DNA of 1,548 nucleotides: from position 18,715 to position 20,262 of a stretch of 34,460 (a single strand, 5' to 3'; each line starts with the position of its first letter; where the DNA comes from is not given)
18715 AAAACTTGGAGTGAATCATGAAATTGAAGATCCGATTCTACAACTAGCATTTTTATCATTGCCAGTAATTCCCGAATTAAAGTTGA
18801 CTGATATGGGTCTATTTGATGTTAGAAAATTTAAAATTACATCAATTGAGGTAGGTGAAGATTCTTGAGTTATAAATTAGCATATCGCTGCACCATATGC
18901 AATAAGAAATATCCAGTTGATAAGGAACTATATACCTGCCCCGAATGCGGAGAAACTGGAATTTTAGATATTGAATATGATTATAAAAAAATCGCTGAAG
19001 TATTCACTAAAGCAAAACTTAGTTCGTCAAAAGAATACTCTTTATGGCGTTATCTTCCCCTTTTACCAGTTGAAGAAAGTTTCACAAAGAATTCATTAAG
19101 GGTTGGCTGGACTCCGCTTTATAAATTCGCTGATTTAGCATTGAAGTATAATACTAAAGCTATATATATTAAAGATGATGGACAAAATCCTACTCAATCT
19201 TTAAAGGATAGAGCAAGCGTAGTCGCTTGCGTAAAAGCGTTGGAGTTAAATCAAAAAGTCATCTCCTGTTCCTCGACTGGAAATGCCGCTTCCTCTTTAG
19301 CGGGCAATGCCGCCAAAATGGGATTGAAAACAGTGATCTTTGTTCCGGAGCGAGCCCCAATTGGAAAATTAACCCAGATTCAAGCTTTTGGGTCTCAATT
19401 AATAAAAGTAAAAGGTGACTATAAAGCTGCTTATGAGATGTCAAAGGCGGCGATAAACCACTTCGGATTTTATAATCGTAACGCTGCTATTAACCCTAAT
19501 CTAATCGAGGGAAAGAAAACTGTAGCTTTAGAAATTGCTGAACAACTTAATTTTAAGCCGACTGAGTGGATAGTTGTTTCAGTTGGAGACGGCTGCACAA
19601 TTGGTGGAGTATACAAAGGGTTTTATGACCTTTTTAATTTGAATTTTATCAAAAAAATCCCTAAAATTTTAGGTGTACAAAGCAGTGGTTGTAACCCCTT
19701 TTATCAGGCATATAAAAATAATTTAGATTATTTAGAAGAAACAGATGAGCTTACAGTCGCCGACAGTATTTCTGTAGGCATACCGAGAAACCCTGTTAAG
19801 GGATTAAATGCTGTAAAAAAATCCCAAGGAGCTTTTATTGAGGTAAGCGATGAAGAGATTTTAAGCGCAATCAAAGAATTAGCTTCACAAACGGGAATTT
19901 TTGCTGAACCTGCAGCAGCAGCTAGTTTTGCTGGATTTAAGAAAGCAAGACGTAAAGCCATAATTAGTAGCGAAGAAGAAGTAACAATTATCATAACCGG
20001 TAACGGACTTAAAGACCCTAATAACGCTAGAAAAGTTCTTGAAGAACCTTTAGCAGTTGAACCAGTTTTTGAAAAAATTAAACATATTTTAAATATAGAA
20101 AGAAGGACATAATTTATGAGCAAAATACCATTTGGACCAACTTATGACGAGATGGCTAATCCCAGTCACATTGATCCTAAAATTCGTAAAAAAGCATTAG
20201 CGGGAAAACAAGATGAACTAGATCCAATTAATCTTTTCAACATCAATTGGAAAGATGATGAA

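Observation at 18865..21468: Tandem fold-type II PLP enzymes (zinc-ribbon ThrC-like + 450-aa OrtB/CysK-like) where the cluster normally has diaminopropionate ammonia-lyase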

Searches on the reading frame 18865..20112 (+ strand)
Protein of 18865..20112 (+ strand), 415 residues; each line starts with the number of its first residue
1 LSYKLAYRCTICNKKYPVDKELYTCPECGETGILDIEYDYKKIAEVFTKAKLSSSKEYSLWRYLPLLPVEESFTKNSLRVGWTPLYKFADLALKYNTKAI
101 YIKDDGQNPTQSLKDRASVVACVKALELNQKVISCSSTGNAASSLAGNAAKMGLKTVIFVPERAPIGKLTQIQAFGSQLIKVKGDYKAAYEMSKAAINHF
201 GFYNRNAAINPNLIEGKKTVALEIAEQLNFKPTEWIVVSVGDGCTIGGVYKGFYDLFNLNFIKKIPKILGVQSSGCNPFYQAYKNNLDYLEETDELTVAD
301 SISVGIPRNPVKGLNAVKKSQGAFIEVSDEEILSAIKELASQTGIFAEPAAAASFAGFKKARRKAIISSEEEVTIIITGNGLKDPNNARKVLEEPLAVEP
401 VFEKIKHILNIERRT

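Call 3: search_protein_families(library=pfam, proteins=[window:18865-20112:+])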
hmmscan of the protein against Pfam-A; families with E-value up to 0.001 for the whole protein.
window:18865-20112:+ (415 aa): 1 family
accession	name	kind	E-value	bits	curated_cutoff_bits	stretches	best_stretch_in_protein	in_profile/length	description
PF00291.31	PALP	-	3.4e-71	240.4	35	1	78-379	3-295/295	Pyridoxal-phosphate dependent enzyme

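Call 4: search_protein_families(library=ncbifam, proteins=[window:18865-20112:+])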
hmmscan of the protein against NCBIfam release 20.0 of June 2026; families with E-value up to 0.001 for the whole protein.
window:18865-20112:+ (415 aa): 45 families (the best 25 are shown)
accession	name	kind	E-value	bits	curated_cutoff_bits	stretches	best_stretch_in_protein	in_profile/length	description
NF006050.0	PRK08197.1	equivalog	1.4e-80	271.1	303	1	4-389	6-389/406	threonine synthase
NF004170.0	PRK05638.1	equivalog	2e-65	221.1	421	1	8-384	3-358/442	threonine synthase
TIGR00260.1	thrC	equivalog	8.2e-61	206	167.1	1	61-386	2-340/340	threonine synthase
NF005035.0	PRK06450.1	equivalog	1.7e-52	178.3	301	1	7-383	4-336/338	threonine synthase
NF006205.0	PRK08329.1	equivalog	1.7e-49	168.7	358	1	8-383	3-345/347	threonine synthase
NF004996.0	PRK06381.1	equivalog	1e-46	159.4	266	1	72-380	5-317/319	threonine synthase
NF006390.0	PRK08639.1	equivalog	1.1e-32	113.6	421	1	80-396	23-328/418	threonine ammonia-lyase IlvA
NF006094.0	PRK08246.1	subfamily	5.3e-29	101.6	331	1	80-380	21-302/310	serine/threonine dehydratase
TIGR03844.1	cysteate_syn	equivalog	2.3e-28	99.1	324.9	1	8-384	4-382/398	cysteate synthase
TIGR01127.1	ilvA_1Cterm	equivalog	3.1e-28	98.8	378.75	1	97-408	14-311/380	threonine ammonia-lyase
TIGR02079.1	THD1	equivalog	4.3e-28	98.2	440.55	1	82-393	16-317/410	threonine ammonia-lyase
NF004771.0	PRK06110.1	equivalog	6.7e-26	91.2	317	1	82-383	21-308/323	threonine dehydratase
NF006674.0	PRK09224.1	subfamily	4.9e-24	84.9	577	1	83-377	26-310/508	threonine ammonia-lyase IlvA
TIGR01124.1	ilvA_2Cterm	equivalog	8.2e-24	84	411.3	1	83-377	18-302/499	threonine ammonia-lyase, biosynthetic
NF005292.0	PRK06815.1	equivalog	1e-23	83.9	371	1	80-381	19-307/320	threonine/serine dehydratase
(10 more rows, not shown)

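Call 16: search_solved_structures(query=window:18865-20109:+, max_evalue=0.001, show_alignments=2)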
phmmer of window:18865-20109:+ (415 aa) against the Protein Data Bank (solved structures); distinct sequences matched with E-value up to 0.001: 76 (the best 60 are shown).
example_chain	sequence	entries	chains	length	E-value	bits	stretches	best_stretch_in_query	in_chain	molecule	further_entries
2zsj_A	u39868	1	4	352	3e-59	204.1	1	62-409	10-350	Threonine synthase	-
2d1f_A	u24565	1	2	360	1.2e-52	182.4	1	63-401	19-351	Threonine synthase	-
1uim_A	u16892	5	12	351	2.1e-49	171.7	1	61-400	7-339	Threonine Synthase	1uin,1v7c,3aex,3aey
6cgq_A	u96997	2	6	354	5.9e-49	170.3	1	61-394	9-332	Threonine synthase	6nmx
1e5x_A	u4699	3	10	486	2.5e-32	115.5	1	99-384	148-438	THREONINE SYNTHASE | THREONINE SYNTHASE 1, CHLOROPLASTIC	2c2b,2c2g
1pwe_A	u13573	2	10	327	2.7e-15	59.4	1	83-357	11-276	L-serine dehydratase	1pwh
4h27_A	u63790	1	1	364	1.2e-13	54.1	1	94-357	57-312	L-serine dehydratase/L-threonine deaminase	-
8y1j_A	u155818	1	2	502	3.6e-13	52.4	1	83-365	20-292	L-threonine dehydratase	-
1p5j_A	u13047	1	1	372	1.1e-12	50.9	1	94-357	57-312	L-serine dehydratase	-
8t2c_A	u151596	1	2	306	4.8e-11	45.4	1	80-302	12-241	Cysteine synthase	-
8zkv_A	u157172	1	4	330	5.5e-11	45.2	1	83-371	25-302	L-threonine dehydratase biosynthetic IlvA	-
8srt_A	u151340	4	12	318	5.9e-11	45.1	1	79-301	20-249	Cysteine synthase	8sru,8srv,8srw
43cq_A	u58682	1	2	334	6.3e-11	45.1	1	83-371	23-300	L-threonine dehydratase biosynthetic IlvA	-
1v71_A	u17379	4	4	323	6.6e-11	45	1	108-381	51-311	Hypothetical protein C320.14 in chromosome III | Uncharacterized protein C320.14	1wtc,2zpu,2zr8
6lut_A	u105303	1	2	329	2.6e-10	43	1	97-392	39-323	Probable serine racemase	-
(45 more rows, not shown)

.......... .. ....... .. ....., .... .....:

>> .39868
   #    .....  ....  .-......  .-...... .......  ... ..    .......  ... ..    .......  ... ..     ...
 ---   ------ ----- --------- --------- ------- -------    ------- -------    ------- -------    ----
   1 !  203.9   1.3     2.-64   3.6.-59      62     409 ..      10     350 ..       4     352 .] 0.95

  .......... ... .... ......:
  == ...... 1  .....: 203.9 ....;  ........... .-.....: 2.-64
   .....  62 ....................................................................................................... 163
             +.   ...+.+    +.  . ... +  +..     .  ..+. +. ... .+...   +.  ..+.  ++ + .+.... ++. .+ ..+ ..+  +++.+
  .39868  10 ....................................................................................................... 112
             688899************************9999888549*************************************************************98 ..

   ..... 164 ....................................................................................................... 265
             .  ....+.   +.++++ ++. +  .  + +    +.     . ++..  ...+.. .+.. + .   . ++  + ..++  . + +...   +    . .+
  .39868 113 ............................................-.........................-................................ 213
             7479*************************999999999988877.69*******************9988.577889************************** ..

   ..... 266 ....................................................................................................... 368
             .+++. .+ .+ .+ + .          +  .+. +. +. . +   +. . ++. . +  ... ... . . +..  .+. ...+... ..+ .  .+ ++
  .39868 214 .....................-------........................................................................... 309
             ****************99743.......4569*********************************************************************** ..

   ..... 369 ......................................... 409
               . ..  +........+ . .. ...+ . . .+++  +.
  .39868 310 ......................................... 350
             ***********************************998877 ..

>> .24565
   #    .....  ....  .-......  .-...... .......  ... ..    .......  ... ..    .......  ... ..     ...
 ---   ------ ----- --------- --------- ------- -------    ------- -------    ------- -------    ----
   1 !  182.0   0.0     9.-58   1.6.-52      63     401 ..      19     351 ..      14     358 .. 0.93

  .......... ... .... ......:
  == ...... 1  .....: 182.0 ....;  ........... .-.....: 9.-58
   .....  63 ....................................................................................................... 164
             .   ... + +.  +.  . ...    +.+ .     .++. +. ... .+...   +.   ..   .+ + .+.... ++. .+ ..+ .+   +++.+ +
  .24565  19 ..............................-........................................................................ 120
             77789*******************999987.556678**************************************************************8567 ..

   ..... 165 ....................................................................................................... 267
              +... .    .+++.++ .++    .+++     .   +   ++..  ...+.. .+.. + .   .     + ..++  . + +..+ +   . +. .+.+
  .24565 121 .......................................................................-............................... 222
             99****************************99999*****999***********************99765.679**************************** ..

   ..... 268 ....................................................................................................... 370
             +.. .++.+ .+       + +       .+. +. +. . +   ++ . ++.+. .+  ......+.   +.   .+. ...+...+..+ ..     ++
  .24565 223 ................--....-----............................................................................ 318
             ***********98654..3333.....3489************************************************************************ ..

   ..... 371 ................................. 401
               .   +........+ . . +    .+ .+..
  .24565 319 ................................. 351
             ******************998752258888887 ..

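Call 23: find_homologous_proteins(query=window:18865-20109:+, max_evalue=0.00001)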
Query window:18865-20109:+ (415 aa): 8000 proteins with E <= 0.00001 among 8000 candidates; the best 120 are listed.
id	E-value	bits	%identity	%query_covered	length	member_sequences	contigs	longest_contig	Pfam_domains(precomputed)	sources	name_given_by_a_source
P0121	2.1e-272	921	100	100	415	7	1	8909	PF00291.32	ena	-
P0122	9.9e-235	797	84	100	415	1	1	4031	PF00291.32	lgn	-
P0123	4.5e-193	660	71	100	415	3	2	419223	PF00291.32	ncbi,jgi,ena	jgi:threonine synthase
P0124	6.8e-191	652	70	100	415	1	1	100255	PF00291.32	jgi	-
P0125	5.2e-188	643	70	100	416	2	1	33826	PF00291.32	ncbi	-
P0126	1.2e-186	638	67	99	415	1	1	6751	PF00291.32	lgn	-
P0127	1.2e-184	632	67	99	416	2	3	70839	PF00291.32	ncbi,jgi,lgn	jgi:threonine synthase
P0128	1.6e-184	632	69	98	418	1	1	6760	PF00291.32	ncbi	ncbi:MAG: threonine synthase [Candidatus Izemoplasmatales bacterium]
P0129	1.2e-183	629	69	100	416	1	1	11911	PF00291.32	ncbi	ncbi:MAG: threonine synthase [Bacillota bacterium]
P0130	2.4e-183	628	69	99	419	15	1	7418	PF00291.32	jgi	jgi:threonine synthase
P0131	4.4e-182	623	67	98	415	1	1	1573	PF00291.32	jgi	jgi:threonine synthase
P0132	6.3e-182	623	67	98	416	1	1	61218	PF00291.32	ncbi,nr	ncbi:MAG: threonine synthase [Candidatus Izemoplasmatales bacterium]|nr:threonine synthase [Candidat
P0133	6.5e-181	620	69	96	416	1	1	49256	PF00291.32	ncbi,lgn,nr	ncbi:MAG: threonine synthase [Candidatus Izimaplasma sp.]|nr:threonine synthase [Candidatus Izimapla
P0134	3.0e-179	614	64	100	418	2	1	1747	PF00291.32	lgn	-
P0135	3.8e-179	614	66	99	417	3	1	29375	PF00291.32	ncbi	-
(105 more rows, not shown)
